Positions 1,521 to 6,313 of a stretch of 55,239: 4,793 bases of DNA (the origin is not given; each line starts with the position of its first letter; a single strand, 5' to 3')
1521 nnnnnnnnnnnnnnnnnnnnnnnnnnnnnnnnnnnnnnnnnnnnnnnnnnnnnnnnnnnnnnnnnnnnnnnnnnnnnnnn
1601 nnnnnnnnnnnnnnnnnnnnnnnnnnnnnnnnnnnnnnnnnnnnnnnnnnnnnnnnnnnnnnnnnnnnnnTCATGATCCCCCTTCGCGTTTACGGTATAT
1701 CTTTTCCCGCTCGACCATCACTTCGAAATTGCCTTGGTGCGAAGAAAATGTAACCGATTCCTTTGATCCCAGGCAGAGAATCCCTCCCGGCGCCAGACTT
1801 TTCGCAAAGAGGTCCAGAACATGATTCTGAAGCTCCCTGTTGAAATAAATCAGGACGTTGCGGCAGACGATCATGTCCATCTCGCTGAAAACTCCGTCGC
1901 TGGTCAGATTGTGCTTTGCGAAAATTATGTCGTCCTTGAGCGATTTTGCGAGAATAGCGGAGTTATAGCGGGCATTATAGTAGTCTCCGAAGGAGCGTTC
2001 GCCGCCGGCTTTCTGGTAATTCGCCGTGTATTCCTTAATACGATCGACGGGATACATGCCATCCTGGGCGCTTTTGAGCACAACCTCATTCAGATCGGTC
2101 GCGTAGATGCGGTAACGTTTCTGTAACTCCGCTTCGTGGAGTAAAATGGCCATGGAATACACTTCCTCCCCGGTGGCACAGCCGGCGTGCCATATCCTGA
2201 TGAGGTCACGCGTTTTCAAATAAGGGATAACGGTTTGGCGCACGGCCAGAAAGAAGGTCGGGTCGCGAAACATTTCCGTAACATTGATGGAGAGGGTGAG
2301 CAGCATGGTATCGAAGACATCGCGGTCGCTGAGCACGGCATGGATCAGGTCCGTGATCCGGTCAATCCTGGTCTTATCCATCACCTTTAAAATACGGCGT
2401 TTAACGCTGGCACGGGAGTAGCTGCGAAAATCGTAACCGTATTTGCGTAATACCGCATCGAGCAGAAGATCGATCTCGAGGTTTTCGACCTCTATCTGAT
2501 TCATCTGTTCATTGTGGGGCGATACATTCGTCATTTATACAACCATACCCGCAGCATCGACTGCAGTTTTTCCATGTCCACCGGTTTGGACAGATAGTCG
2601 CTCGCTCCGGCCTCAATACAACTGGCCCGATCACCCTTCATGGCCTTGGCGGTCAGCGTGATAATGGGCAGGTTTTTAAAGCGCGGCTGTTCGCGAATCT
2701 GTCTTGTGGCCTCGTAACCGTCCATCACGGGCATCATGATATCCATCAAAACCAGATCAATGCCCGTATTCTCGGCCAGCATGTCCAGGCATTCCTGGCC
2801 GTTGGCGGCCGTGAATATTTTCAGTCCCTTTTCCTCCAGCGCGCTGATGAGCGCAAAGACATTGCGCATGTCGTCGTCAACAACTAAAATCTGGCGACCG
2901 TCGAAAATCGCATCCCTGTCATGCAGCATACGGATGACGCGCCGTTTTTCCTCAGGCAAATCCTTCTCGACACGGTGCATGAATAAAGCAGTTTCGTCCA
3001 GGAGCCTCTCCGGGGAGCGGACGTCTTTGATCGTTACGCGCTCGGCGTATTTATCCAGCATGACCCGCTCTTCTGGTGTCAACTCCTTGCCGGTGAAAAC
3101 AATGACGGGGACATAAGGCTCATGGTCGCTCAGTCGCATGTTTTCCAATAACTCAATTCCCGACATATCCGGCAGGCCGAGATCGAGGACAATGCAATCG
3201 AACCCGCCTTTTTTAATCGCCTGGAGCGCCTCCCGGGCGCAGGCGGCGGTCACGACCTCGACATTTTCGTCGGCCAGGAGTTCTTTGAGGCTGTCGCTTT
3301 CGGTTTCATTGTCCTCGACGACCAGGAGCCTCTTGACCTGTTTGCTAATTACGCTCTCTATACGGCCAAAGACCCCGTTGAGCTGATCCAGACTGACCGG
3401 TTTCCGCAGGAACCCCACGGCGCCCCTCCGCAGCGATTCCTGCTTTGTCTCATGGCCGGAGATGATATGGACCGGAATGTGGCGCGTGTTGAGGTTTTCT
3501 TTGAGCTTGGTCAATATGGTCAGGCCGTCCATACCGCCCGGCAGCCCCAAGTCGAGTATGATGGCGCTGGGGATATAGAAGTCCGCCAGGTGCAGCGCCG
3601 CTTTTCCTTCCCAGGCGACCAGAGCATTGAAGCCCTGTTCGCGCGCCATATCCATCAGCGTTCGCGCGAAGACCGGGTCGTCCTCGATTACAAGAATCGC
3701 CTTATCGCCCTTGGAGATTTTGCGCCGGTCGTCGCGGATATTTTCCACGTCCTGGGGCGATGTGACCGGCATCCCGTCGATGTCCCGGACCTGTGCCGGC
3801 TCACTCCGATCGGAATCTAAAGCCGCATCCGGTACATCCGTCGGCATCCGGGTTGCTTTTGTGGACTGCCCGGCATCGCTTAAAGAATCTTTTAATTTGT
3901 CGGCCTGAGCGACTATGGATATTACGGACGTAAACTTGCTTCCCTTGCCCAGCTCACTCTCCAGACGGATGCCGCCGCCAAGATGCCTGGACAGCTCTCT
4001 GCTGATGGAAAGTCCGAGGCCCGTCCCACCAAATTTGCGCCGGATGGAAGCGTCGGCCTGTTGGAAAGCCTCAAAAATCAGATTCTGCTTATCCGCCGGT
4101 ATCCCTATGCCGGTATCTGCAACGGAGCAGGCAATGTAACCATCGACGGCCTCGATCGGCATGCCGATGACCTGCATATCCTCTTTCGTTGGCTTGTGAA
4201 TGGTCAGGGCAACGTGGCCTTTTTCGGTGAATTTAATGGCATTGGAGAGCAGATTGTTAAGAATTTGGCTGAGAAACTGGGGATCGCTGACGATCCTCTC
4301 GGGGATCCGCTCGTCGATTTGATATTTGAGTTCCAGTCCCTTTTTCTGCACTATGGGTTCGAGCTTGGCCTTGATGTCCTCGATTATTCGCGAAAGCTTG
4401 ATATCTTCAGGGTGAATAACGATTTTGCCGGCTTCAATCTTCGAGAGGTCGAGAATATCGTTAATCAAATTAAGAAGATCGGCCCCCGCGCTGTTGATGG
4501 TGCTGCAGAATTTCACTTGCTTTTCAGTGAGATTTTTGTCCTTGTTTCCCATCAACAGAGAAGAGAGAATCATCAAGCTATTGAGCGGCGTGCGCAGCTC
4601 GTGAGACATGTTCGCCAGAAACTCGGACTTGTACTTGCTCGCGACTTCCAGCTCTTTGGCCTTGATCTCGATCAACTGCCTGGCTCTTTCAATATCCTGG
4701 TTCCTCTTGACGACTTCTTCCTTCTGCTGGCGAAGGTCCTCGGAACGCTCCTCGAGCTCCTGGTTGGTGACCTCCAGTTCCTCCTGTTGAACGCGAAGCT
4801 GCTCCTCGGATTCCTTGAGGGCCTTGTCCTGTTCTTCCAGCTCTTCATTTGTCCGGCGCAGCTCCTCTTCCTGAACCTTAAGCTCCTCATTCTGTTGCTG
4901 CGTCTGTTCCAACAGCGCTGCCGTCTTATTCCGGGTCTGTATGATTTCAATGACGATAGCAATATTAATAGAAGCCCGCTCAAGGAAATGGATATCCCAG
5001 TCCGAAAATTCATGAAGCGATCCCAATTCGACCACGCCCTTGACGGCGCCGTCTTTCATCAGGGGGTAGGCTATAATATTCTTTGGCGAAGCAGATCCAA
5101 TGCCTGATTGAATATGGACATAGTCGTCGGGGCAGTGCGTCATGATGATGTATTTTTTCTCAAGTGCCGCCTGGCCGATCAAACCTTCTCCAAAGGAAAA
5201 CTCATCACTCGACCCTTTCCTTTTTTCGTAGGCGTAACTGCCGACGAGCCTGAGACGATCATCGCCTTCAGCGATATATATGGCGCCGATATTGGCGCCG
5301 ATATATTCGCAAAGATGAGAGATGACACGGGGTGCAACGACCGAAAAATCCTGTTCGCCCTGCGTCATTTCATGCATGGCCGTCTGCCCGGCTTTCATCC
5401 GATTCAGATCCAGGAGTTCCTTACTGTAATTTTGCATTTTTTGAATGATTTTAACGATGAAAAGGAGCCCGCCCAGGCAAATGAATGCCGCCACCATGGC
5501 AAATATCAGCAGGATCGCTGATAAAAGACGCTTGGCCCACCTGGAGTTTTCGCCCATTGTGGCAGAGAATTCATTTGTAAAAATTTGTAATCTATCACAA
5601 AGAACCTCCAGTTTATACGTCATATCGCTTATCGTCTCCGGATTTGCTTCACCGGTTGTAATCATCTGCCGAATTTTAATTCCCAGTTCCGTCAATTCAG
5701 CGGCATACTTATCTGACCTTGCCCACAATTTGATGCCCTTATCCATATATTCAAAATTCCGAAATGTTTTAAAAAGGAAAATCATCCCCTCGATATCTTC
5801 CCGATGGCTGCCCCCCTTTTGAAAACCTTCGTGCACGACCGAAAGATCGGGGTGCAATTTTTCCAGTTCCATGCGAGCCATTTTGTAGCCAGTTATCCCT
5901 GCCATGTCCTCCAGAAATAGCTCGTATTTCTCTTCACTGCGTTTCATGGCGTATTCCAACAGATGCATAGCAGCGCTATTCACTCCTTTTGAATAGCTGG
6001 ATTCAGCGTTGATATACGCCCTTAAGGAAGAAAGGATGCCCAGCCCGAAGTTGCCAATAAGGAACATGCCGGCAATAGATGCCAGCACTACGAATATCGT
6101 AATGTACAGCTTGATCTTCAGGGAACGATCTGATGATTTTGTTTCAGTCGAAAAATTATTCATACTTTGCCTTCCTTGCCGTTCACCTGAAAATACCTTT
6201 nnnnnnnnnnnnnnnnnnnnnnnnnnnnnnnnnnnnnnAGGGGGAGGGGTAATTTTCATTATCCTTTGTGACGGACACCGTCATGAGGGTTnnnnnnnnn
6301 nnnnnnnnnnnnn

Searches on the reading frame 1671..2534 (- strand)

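Call 6: search_protein_families(library=pfam, proteins=[window:1671-2534:-], max_evalue=0.01)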
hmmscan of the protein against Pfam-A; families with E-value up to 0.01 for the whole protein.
window:1671-2534:- (287 aa): 4 families
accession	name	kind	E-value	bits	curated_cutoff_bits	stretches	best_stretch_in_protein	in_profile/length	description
PF01739.24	CheR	-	2.6e-44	151.5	27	1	84-274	1-190/195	CheR methyltransferase, SAM binding domain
PF03705.20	CheR_N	-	5.8e-11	42.4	27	1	20-70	2-52/53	CheR methyltransferase, all-alpha domain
PF08242.18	Methyltransf_12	-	0.00017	22.7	30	0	182-253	64-98/98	Methyltransferase domain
PF13649.12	Methyltransf_25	-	0.0037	18.4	27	0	218-251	64-97/97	Methyltransferase domain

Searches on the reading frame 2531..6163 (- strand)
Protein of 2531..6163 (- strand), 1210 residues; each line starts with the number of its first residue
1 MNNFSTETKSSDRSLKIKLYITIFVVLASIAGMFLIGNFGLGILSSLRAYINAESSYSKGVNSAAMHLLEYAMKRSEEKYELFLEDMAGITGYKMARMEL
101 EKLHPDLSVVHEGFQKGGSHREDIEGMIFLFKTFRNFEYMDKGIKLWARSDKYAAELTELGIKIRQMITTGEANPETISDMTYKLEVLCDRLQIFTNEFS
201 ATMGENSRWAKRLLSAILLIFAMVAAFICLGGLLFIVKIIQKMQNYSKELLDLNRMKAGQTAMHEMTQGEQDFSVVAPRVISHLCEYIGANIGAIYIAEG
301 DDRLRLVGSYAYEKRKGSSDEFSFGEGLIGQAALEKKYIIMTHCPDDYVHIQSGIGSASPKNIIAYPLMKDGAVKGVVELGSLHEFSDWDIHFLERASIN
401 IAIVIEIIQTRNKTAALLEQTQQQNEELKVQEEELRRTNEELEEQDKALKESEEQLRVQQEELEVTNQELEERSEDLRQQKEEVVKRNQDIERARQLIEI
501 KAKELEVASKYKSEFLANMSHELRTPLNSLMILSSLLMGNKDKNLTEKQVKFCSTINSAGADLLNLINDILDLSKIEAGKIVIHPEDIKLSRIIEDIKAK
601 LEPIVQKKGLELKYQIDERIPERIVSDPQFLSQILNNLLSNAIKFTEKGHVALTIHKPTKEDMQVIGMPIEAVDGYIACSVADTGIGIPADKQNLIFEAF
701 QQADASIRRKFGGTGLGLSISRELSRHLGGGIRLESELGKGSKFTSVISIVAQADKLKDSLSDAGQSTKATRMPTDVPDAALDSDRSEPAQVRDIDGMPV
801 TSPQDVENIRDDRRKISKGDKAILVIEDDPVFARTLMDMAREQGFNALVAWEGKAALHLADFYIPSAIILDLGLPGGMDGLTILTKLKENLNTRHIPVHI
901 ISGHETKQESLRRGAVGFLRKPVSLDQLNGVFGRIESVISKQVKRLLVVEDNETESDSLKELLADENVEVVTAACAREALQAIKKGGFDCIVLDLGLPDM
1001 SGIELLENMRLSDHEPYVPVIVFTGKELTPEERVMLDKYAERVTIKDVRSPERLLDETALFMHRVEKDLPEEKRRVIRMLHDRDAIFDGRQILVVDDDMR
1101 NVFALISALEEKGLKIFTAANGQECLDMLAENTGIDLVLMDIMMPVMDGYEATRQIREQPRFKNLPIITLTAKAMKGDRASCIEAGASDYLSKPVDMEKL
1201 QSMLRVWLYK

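Call 6: search_protein_families(library=pfam, proteins=[window:2531-6163:-], max_evalue=0.01)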
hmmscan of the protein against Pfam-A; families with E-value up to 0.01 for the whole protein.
window:2531-6163:- (1210 aa): 6 families
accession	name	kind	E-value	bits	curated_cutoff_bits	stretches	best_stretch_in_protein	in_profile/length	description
PF00072.30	Response_reg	-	3e-70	233.9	30.2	3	1092-1204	1-110/111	Response regulator receiver domain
PF02518.31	HATPase_c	-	2.6e-25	89.5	26.4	1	627-745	2-104/111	Histidine kinase-, DNA gyrase B-, and HSP90-like ATPase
PF00512.31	HisKA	-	2.4e-18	66.4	26.9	1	512-579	2-66/66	His Kinase A (phospho-acceptor) domain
PF13185.12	GAF_2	-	1.3e-16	61.5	28.6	1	271-406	2-136/136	GAF domain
PF01590.32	GAF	-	1.5e-10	42.2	22.4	1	276-405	5-133/133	GAF domain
PF03709.21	OKR_DC_1_N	-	0.0001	22.9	29.3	0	955-1027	5-73/111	Orn/Lys/Arg decarboxylase, N-terminal domain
